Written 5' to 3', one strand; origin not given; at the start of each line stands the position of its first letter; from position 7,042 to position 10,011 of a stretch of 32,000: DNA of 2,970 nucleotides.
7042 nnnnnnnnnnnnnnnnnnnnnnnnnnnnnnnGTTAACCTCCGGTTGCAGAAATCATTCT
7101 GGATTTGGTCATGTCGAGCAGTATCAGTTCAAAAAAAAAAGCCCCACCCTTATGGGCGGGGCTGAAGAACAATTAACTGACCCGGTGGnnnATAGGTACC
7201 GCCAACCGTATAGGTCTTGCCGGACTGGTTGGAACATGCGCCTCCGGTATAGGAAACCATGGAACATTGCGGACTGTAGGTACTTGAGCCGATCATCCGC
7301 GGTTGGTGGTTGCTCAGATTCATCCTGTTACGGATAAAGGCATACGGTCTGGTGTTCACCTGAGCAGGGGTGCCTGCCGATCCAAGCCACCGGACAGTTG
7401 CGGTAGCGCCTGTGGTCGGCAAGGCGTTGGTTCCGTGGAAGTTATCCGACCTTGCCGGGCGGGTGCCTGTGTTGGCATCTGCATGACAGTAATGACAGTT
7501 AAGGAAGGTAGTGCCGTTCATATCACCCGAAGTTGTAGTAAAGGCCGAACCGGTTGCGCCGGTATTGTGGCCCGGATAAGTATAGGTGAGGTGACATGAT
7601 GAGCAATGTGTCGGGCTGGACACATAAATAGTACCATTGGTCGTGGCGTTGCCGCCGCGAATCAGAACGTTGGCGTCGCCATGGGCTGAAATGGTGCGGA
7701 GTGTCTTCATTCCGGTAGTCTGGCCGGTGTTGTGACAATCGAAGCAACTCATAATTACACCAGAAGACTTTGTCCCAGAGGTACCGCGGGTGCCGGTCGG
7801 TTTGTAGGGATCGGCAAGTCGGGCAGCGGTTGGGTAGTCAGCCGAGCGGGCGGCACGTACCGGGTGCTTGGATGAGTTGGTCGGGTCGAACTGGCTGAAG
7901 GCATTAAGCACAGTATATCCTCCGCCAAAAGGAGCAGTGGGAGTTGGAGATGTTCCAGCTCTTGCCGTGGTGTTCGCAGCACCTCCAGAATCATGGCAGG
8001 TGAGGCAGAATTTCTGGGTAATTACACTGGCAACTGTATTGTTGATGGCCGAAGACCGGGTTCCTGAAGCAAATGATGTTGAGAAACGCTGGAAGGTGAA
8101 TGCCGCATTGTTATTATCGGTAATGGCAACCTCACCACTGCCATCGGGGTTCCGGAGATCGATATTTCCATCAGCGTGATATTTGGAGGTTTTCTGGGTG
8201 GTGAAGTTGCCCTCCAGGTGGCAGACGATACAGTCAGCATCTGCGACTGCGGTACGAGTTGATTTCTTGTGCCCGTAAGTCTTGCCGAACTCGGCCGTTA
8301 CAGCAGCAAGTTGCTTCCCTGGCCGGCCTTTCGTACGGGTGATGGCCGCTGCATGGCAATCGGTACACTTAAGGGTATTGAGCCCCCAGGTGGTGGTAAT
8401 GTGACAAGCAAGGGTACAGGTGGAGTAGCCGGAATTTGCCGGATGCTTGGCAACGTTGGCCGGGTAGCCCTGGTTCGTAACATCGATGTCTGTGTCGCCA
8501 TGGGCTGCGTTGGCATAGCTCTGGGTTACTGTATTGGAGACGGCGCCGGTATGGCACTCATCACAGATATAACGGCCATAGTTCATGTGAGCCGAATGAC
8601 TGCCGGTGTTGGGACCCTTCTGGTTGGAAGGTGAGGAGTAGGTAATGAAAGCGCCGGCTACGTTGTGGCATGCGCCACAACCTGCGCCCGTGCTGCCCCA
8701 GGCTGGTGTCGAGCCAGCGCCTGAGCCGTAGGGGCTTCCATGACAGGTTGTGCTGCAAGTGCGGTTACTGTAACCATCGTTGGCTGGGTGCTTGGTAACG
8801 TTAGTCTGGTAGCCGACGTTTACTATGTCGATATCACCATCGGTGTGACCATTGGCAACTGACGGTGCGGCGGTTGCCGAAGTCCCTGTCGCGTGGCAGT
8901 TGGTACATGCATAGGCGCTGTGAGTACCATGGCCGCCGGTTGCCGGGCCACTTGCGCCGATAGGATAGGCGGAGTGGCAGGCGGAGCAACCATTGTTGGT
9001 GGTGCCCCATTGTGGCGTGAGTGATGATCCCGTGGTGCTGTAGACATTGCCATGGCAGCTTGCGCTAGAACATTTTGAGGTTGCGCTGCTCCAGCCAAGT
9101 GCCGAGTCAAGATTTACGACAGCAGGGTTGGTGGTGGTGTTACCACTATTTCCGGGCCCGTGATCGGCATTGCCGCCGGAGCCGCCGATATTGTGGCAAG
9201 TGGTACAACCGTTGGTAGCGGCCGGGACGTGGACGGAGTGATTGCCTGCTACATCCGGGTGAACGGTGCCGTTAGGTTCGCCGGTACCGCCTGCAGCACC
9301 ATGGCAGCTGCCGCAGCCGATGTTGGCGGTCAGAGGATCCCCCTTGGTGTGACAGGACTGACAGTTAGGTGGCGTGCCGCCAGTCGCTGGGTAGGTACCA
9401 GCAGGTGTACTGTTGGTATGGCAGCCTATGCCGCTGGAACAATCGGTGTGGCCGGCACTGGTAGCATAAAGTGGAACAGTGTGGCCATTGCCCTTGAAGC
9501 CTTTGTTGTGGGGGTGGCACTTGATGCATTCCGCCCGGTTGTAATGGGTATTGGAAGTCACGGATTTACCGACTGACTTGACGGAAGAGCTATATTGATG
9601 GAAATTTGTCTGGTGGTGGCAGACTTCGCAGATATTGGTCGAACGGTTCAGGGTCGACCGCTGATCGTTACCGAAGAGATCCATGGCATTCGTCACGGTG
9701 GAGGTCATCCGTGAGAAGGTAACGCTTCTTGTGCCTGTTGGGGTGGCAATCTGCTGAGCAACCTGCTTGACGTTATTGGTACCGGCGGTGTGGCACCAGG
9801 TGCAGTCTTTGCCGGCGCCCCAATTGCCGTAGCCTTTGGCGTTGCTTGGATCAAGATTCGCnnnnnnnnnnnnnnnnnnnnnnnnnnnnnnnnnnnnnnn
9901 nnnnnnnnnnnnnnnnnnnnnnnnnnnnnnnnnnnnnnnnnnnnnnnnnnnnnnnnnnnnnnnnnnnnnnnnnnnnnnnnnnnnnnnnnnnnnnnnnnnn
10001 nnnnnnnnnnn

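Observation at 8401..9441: Four non-canonical CX3CH/CX4CH/CX5CH motifs, each paired with a nearby downstream CXXCH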

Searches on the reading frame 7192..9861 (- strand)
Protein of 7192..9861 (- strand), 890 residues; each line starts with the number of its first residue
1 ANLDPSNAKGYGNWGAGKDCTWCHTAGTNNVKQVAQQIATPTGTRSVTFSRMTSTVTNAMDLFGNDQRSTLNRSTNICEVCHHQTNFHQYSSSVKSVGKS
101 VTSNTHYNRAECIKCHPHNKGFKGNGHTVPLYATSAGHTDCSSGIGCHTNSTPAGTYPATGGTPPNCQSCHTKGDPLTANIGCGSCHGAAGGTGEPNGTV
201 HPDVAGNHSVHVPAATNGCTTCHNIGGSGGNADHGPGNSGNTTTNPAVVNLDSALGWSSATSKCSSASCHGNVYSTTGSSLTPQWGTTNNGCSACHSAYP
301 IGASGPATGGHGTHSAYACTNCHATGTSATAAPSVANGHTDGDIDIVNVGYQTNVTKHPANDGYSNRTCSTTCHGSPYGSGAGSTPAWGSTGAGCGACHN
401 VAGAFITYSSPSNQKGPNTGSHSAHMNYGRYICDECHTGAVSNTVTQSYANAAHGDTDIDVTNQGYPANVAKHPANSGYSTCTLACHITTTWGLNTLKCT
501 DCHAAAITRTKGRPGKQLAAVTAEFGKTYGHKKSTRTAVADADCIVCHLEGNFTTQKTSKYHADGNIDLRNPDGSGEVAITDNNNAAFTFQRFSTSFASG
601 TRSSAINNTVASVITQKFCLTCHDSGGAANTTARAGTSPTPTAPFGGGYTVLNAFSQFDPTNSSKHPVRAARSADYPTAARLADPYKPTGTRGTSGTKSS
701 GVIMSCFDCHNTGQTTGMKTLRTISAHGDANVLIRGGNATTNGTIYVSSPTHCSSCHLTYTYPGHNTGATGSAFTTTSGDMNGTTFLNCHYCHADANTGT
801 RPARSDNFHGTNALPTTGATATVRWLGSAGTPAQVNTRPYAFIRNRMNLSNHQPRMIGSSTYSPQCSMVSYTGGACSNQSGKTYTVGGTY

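Call 13: search_solved_structures(query=window:7192-9861:-, max_evalue=1, show_alignments=3)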
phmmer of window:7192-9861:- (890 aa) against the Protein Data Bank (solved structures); distinct sequences matched with E-value up to 1: 0.

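Call 14: find_homologous_proteins(query=window:7192-9861:-)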
Query window:7192-9861:- (890 aa): 88 proteins with E <= 0.001 among 8000 candidates.
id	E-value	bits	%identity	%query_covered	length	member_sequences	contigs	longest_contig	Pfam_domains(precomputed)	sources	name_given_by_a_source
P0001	0.0e+0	2024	100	100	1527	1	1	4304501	PF12733.14,PF14537.12,PF14522.12,PF22113.2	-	-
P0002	0.0e+0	1278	69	100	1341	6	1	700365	PF12733.14,PF13205.13,PF14522.12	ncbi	ncbi:cadherin-like beta sandwich domain-containing protein [Geotalea toluenoxydans]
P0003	3.7e-262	891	47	64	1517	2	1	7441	PF14537.12,PF02085.22,PF14522.12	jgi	jgi:predicted CxxxxCH...CXXCH cytochrome family protein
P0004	4.2e-247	841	54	95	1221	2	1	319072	PF14537.12,PF14522.12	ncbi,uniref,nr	ncbi:hypothetical protein [Geotalea sp. SG265]|uniref:hypothetical protein n=1 Tax=Geotalea sp. SG26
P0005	1.6e-226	773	50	100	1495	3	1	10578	PF14537.12,PF03640.21,PF14522.12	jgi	-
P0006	1.6e-207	710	34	62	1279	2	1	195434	PF09698.16,PF02085.22,PF14522.12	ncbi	-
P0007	3.2e-202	693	34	62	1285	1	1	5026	PF09698.16,PF02085.22,PF14522.12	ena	-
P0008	4.4e-182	626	40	44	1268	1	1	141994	PF09698.16,PF02085.22,PF14522.12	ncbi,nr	ncbi:MAG: CxxxxCH/CxxCH domain-containing protein [Desulfuromonadaceae bacterium]|nr:CxxxxCH/CxxCH d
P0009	3.2e-154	534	54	47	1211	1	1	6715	PF14537.12,PF14522.12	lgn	-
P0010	7.4e-154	533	43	80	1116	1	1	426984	PF14537.12,PF14522.12,PF22113.2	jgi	-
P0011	1.1e-145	506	37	43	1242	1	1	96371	PF11319.14,PF19279.5,PF14522.12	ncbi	ncbi:MAG: CxxxxCH/CxxCH domain c-type cytochrome [Desulfuromonadaceae bacterium]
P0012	4.5e-130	454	35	44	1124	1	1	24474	PF14522.12,PF22113.2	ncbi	-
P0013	5.1e-129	451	46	63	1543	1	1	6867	PF09698.16,PF14522.12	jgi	-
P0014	5.4e-129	450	36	56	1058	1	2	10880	PF09698.16,PF02085.22,PF14522.12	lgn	-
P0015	7.1e-125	437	39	85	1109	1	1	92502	PF09698.16,PF14522.12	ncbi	-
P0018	2.2e-111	392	42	80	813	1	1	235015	PF14537.12,PF14522.12,PF22113.2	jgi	jgi:predicted CxxxxCH...CXXCH cytochrome family protein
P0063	2.3e-42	164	32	44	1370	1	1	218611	PF09699.16,PF14537.12,PF09698.16,PF02085.22,PF14522.12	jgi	jgi:predicted CxxxxCH...CXXCH cytochrome family protein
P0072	7.5e-31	126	29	63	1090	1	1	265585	PF14537.12,PF09698.16,PF14522.12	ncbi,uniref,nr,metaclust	ncbi:geobacter CxxxxCH...CXXCH motif protein [Geobacter sp. OR-1]|uniref:CxxxxCH/CxxCH domain c-type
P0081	1.3e-19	89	40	28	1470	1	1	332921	PF14537.12,PF09698.16,PF14522.12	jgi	jgi:predicted CxxxxCH...CXXCH cytochrome family protein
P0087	5.4e-6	43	37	13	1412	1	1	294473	PF14537.12,PF09698.16,PF14522.12,PF22113.2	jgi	-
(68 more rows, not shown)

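Call 23: find_encoding_contigs(protein=P0002, flank=10000, max_places=2)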
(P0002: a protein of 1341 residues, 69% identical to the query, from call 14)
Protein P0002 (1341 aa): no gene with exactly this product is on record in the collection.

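Call 24: find_encoding_contigs(protein=P0004, flank=10000, max_places=2)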
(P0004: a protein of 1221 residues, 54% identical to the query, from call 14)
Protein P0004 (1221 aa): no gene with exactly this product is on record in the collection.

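Call 25: find_encoding_contigs(protein=P0010, flank=10000, max_places=2)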
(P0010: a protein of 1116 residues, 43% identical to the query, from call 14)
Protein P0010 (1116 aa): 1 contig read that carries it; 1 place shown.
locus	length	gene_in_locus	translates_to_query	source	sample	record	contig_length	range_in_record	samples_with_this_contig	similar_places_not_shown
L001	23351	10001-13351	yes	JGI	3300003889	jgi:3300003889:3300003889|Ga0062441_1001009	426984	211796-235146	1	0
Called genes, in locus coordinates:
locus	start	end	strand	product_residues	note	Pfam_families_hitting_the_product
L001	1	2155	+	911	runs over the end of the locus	PF01436:NHL (weak), PF19077:Big_13 (faint), PF13750:Big_3_3 (faint), PF09136:Glucodextran_B, PF17936:Big_6 (weak)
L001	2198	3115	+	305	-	PF09699:Paired_CXXCH_1 (faint)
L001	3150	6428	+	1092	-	PF09699:Paired_CXXCH_1 (faint), PF14522:Cytochrome_C7 (faint), PF14537:Cytochrom_c3_2 (faint), PF22113:Mtrc-MtrF_II-IV_dom (faint), PF09698:GSu_C4xC__C2xCH (weak)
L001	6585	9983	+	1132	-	PF14522:Cytochrome_C7 (faint), PF14537:Cytochrom_c3_2 (faint), PF09698:GSu_C4xC__C2xCH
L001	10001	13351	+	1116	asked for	PF14522:Cytochrome_C7 (faint), PF14537:Cytochrom_c3_2 (faint), PF22113:Mtrc-MtrF_II-IV_dom (faint)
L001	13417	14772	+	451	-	-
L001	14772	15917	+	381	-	PF05140:ResB (faint)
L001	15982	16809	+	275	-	PF01578:Cytochrom_C_asm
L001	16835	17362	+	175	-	-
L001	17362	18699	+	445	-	PF02310:B12-binding, PF04055:Radical_SAM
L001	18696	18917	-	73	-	-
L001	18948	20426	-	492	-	PF04443:LuxE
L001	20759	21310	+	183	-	PF07963:N_methyl, PF08334:T2SSG (weak)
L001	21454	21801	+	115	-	-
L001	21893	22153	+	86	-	PF13354:Beta-lactamase2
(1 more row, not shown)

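Call 26: find_encoding_contigs(protein=P0018, flank=10000, max_places=1)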
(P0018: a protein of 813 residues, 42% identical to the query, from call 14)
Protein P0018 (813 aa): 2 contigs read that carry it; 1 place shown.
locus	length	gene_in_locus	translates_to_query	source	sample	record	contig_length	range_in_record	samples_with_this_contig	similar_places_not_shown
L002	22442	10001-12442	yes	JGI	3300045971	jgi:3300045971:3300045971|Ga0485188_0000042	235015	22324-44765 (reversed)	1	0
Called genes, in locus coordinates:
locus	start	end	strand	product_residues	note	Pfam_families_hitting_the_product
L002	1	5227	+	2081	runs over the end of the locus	PF02085:Cytochrom_CIII (faint), PF14522:Cytochrome_C7 (faint), PF14537:Cytochrom_c3_2 (faint), PF22113:Mtrc-MtrF_II-IV_dom (faint), PF09698:GSu_C4xC__C2xCH (weak)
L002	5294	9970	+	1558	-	PF09698:GSu_C4xC__C2xCH (faint), PF14522:Cytochrome_C7 (faint)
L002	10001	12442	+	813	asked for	PF22113:Mtrc-MtrF_II-IV_dom (faint), PF14522:Cytochrome_C7 (faint), PF14537:Cytochrom_c3_2 (faint)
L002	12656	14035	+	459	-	PF26549:Tricorn_N (faint), PF07676:PD40 (faint)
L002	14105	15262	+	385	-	PF05140:ResB (weak)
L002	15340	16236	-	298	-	PF03781:FGE-sulfatase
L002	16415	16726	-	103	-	PF12836:HHH_3, PF00633:HHH (weak)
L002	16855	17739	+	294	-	PF03781:FGE-sulfatase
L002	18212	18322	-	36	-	-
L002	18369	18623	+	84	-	PF20126:TumE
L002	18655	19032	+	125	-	PF25212:HVO_A0114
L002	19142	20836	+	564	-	PF19864:Radical_SAM_N2, PF04055:Radical_SAM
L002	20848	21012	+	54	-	-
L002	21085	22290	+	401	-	PF00291:PALP, PF01842:ACT (weak)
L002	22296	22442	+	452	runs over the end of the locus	PF07721:TPR_4 (faint), PF13174:TPR_6 (faint), PF13181:TPR_8 (faint), PF13432:TPR_16, PF14559:TPR_19 (weak), PF00515:TPR_1 (weak), PF07719:TPR_2 (weak), PF01075:Glyco_transf_9 (weak), +6 more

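Call 27: find_encoding_contigs(protein=P0008, flank=10000, max_places=1)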
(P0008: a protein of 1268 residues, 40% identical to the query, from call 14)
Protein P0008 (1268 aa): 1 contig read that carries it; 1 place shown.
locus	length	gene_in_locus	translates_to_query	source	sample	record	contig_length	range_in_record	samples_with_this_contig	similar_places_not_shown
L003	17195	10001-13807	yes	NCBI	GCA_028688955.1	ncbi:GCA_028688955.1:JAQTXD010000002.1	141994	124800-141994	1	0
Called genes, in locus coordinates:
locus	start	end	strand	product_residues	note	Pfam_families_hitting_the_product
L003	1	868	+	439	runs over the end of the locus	-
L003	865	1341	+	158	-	PF14522:Cytochrome_C7 (faint)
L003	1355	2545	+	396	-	PF14522:Cytochrome_C7 (faint)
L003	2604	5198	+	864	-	PF01436:NHL (faint), PF12733:Cadherin-like (faint), PF17170:DUF5128 (faint), PF09136:Glucodextran_B (weak)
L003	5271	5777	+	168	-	-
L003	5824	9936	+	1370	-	PF02085:Cytochrom_CIII (faint), PF09698:GSu_C4xC__C2xCH (faint), PF14522:Cytochrome_C7 (faint), PF14537:Cytochrom_c3_2 (faint), PF22113:Mtrc-MtrF_II-IV_dom (faint)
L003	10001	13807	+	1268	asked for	PF02085:Cytochrom_CIII (faint), PF09698:GSu_C4xC__C2xCH (faint), PF14522:Cytochrome_C7 (faint)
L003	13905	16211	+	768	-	PF14537:Cytochrom_c3_2 (faint), PF14522:Cytochrome_C7 (weak)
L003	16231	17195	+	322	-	?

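Call 28: find_encoding_contigs(protein=P0072, flank=10000, max_places=1)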
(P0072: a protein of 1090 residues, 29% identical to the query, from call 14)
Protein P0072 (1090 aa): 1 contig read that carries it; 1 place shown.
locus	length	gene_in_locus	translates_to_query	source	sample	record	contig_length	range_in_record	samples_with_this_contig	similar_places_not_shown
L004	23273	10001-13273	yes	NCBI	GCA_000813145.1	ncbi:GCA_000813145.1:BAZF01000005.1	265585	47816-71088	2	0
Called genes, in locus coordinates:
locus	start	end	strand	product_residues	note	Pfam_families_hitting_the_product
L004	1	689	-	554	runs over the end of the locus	PF01627:Hpt (weak), PF00072:Response_reg, PF00990:GGDEF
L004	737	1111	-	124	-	PF00072:Response_reg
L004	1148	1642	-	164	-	PF00072:Response_reg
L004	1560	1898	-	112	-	PF01584:CheW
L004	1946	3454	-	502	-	PF01627:Hpt, PF02895:H-kinase_dim (faint)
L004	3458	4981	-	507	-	PF03705:CheR_N (weak), PF01739:CheR, PF13432:TPR_16 (faint), PF00515:TPR_1 (faint), PF07719:TPR_2 (faint), PF13174:TPR_6 (faint), PF13424:TPR_12 (faint), PF13428:TPR_14 (faint), +1 more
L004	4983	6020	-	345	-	PF00072:Response_reg, PF01339:CheB_methylest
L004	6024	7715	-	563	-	PF08269:dCache_2, PF17200:sCache_2, PF00672:HAMP (weak), PF00015:MCPsignal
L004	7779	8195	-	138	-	-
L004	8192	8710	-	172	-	PF01584:CheW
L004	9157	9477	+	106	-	-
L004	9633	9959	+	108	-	-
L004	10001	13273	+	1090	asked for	PF14522:Cytochrome_C7 (faint), PF14537:Cytochrom_c3_2 (faint), PF09698:GSu_C4xC__C2xCH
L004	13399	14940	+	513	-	-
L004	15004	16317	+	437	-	PF05140:ResB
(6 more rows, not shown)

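Call 51: search_solved_structures(query=A1, max_evalue=1, show_alignments=2)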
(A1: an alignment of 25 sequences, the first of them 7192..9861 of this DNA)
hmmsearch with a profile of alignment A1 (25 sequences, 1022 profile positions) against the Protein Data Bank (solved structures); distinct sequences matched with E-value up to 1: 74 (the best 60 are shown).
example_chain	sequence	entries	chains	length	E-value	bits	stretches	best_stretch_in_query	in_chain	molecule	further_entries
8bcx_A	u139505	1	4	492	4.8e-07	31.4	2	809-891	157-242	Nitrite reductase (cytochrome; ammonia-forming)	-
3ubr_A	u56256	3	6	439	1.2e-05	26.7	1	818-957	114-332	Cytochrome c-552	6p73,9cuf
3ov0_A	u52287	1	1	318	2.7e-05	25.6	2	294-354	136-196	Cytochrome c family protein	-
1duw_A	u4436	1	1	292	3e-05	25.5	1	427-624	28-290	NONAHEME CYTOCHROME C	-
6v0a_A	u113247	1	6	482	4.7e-05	24.8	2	818-906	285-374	Nitrite reductase (cytochrome; ammonia-forming)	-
2jbl_C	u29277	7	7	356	5e-05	24.7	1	407-560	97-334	PHOTOSYNTHETIC REACTION CENTER CYTOCHROME C SUBUNIT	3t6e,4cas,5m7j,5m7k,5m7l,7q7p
1dxr_C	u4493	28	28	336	5.9e-05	24.5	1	406-560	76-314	PHOTOSYNTHETIC REACTION CENTER CYTOCHROME C SUBUNIT | PHOTOSYNTHETIC REACTION CENTER | Photosynthetic reaction center cytochrome C subunit precursor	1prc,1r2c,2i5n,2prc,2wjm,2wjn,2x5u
6et5_C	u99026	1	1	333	5.9e-05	24.5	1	407-560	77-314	Photosynthetic reaction center cytochrome c subunit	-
1vrn_C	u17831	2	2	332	6.2e-05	24.4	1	407-560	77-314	Photosynthetic reaction center cytochrome c subunit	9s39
3t6d_C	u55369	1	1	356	0.0001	23.7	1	406-559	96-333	Photosynthetic reaction center cytochrome c subunit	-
1qdb_A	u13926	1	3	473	0.00019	22.8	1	515-632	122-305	CYTOCHROME C NITRITE REDUCTASE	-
1fs7_A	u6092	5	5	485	0.00052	21.4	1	514-673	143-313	CYTOCHROME C NITRITE REDUCTASE | Cytochrome c-552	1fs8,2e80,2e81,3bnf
1h29_A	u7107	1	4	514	0.00058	21.2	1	506-749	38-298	HIGH-MOLECULAR-WEIGHT CYTOCHROME C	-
8z82_C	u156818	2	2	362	0.00073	20.9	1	511-558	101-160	Photosynthetic reaction center cytochrome c subunit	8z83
1fs9_A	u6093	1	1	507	0.0008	20.7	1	514-673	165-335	CYTOCHROME C NITRITE REDUCTASE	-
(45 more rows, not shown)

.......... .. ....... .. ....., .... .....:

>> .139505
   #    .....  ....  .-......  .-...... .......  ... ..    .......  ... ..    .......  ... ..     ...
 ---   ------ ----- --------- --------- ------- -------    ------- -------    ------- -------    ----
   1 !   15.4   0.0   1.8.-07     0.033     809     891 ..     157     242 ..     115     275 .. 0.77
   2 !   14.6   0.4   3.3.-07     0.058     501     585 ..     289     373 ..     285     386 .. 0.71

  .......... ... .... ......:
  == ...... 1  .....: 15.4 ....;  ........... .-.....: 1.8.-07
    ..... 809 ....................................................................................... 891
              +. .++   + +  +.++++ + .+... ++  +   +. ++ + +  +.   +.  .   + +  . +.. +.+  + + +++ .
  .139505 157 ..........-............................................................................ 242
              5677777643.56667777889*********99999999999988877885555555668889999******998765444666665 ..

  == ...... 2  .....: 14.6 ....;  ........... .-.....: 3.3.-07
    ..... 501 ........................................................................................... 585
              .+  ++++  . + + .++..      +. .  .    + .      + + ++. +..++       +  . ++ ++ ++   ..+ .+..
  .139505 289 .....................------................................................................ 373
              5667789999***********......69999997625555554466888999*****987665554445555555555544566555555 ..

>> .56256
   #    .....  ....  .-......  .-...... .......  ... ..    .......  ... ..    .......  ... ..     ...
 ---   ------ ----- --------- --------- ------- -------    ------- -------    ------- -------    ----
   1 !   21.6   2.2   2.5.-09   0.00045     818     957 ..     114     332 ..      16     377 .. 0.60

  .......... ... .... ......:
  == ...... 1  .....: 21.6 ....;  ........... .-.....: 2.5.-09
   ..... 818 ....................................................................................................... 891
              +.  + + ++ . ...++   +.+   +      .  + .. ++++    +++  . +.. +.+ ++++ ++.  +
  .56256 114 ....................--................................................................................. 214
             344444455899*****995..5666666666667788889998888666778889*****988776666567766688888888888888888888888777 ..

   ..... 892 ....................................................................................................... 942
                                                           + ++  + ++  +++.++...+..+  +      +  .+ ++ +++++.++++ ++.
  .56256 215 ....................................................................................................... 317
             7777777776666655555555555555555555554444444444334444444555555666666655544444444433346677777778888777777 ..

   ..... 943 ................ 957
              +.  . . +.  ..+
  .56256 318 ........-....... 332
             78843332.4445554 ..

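Call 52: predict_structure(alignment_id=A1)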
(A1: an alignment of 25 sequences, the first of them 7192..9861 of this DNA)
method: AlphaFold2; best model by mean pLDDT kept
length: 890 residues; sequences in the alignment: 25
mean_pLDDT: 35.4   pTM: 0.26
mean pLDDT of the five models: 35.4, 35.3, 33.6, 32.0, 31.2
residues with pLDDT >= 90: 0; 70-90: 0; 50-70: 14; < 50: 876
segments of 3 or more residues with pLDDT < 50: 1-303, 305-499, 509-539, 541-823, 830-890
pLDDT, mean of each block of 10 residues (from residue 1): 36 39 42 39 37 40 40 37 37 35 36 39 32 37 40 40 41 36 36 36 29 28 28 30 32 37 36 35 33 36 34 30 36 31 35 38 33 34 32 33 31 32 32 34 34 33 39 36 32 41 51 46 41 40 41 36 37 32 30 29 35 35 36 41 35 28 29 34 35 33 26 31 27 30 34 35 32 38 43 36 31 40 47 44 37 37 35 34 30
secondary structure, 60 per line:
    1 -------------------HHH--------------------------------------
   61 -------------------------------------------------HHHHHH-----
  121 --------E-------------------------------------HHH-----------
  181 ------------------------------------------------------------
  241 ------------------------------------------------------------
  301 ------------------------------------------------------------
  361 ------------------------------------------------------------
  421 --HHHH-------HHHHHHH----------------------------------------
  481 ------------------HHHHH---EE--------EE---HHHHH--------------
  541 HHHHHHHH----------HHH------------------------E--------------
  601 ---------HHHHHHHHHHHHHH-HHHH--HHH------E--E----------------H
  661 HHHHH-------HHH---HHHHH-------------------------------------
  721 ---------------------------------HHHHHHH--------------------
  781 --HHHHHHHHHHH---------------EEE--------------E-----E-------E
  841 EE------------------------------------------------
elements in order (helices of 4 or more, strands of 3 or more residues): H110-115 H423-426 H434-440 H499-503 H522-526 H541-548 H610-623 H625-628 H660-665 H679-683 H754-760 H783-793 E809-811 E840-842

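Call 81: find_encoding_contigs(protein=P0081, flank=10000, max_places=1)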
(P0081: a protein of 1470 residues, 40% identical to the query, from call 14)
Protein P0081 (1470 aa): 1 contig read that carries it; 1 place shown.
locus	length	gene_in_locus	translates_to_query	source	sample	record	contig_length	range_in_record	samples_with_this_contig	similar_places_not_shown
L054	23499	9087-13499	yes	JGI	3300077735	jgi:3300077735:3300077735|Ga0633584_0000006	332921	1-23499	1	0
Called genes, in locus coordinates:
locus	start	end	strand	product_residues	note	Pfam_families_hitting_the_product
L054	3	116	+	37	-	?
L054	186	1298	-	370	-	PF04015:DUF362, PF14697:Fer4_21 (faint), PF25160:LdpA_Fe-S-bd (faint), PF00037:Fer4 (faint), PF12797:Fer4_2 (faint), PF12837:Fer4_6 (faint), PF12838:Fer4_7 (weak), PF13187:Fer4_9 (weak), +1 more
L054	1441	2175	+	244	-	-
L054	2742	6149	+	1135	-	PF02085:Cytochrom_CIII (faint), PF09699:Paired_CXXCH_1 (faint), PF14522:Cytochrome_C7 (faint), PF14537:Cytochrom_c3_2 (faint), PF22113:Mtrc-MtrF_II-IV_dom (weak)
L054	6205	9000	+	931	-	PF14537:Cytochrom_c3_2 (faint), PF09699:Paired_CXXCH_1 (faint), PF09698:GSu_C4xC__C2xCH (weak), PF14522:Cytochrome_C7 (weak), PF22113:Mtrc-MtrF_II-IV_dom (weak)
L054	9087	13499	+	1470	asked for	PF14522:Cytochrome_C7 (faint), PF14537:Cytochrom_c3_2 (faint), PF09698:GSu_C4xC__C2xCH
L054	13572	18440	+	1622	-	PF19078:Big_12 (weak), PF22113:Mtrc-MtrF_II-IV_dom (faint), PF14522:Cytochrome_C7 (faint)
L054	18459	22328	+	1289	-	PF09099:Qn_am_d_aIII (faint), PF00041:fn3 (faint), PF14522:Cytochrome_C7 (faint), PF14537:Cytochrom_c3_2 (faint), PF09698:GSu_C4xC__C2xCH (weak), PF22113:Mtrc-MtrF_II-IV_dom (weak)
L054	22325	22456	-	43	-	-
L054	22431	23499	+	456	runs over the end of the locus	PF07676:PD40 (faint), PF26549:Tricorn_N (faint)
